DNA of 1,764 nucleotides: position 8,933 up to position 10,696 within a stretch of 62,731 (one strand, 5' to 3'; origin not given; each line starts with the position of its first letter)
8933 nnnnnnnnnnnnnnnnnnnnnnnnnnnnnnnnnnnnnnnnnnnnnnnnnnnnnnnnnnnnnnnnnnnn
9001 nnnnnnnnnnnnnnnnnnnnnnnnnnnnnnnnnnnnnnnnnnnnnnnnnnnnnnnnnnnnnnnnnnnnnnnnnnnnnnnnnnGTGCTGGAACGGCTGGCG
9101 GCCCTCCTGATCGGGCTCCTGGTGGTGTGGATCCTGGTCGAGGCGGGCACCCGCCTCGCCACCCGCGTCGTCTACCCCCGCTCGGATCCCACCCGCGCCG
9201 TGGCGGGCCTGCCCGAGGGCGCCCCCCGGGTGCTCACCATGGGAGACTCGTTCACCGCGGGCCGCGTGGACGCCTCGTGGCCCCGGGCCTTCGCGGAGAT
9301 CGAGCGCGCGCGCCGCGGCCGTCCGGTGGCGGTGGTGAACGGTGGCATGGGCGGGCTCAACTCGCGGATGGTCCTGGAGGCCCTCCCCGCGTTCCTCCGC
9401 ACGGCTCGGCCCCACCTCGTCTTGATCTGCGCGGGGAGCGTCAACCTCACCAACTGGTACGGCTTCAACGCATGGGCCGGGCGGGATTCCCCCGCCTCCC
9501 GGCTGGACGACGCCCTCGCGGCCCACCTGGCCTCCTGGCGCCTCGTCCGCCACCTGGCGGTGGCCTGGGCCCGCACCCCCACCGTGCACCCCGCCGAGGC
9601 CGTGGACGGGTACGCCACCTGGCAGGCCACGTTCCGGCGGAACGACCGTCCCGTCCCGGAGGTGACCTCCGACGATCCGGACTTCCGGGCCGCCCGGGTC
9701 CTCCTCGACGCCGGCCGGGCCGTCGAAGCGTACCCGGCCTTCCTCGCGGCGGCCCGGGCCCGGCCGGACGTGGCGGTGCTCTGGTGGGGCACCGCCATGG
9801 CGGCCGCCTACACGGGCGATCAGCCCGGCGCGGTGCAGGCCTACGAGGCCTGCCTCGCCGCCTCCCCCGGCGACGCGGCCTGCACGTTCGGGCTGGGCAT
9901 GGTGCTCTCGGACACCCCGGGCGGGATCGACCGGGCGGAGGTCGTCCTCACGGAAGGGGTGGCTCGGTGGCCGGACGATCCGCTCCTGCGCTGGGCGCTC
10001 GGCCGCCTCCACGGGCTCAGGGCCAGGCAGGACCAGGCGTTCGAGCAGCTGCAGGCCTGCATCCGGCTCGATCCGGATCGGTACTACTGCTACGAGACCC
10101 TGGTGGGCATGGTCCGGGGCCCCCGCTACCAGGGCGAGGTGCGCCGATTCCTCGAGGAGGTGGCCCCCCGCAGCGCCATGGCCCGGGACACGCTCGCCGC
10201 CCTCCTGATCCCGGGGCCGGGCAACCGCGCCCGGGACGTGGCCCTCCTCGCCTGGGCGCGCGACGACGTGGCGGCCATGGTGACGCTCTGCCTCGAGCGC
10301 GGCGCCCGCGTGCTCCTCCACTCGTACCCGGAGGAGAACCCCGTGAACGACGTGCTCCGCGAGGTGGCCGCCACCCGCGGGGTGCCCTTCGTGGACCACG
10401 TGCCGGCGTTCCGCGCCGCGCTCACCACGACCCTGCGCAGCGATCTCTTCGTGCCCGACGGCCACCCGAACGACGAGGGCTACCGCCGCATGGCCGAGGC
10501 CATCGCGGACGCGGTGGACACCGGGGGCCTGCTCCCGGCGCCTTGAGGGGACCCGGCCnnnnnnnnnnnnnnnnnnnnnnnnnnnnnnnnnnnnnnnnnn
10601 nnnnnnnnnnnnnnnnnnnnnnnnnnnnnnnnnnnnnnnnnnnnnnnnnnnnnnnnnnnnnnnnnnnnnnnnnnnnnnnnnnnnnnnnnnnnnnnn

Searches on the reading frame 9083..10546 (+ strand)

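Call 81: search_protein_families(library=pfam, proteins=[window:9083-10546:+], max_evalue=0.000001)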
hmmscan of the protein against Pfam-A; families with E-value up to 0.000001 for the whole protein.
window:9083-10546:+ (487 aa): 2 families
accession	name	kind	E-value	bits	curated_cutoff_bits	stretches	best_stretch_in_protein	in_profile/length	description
PF13472.12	Lipase_GDSL_2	-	4.5e-15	57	32.9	0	416-469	126-178/178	GDSL-like Lipase/Acylhydrolase family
PF13428.12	TPR_14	-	2.8e-07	31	23.5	0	233-272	3-42/44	Tetratricopeptide repeat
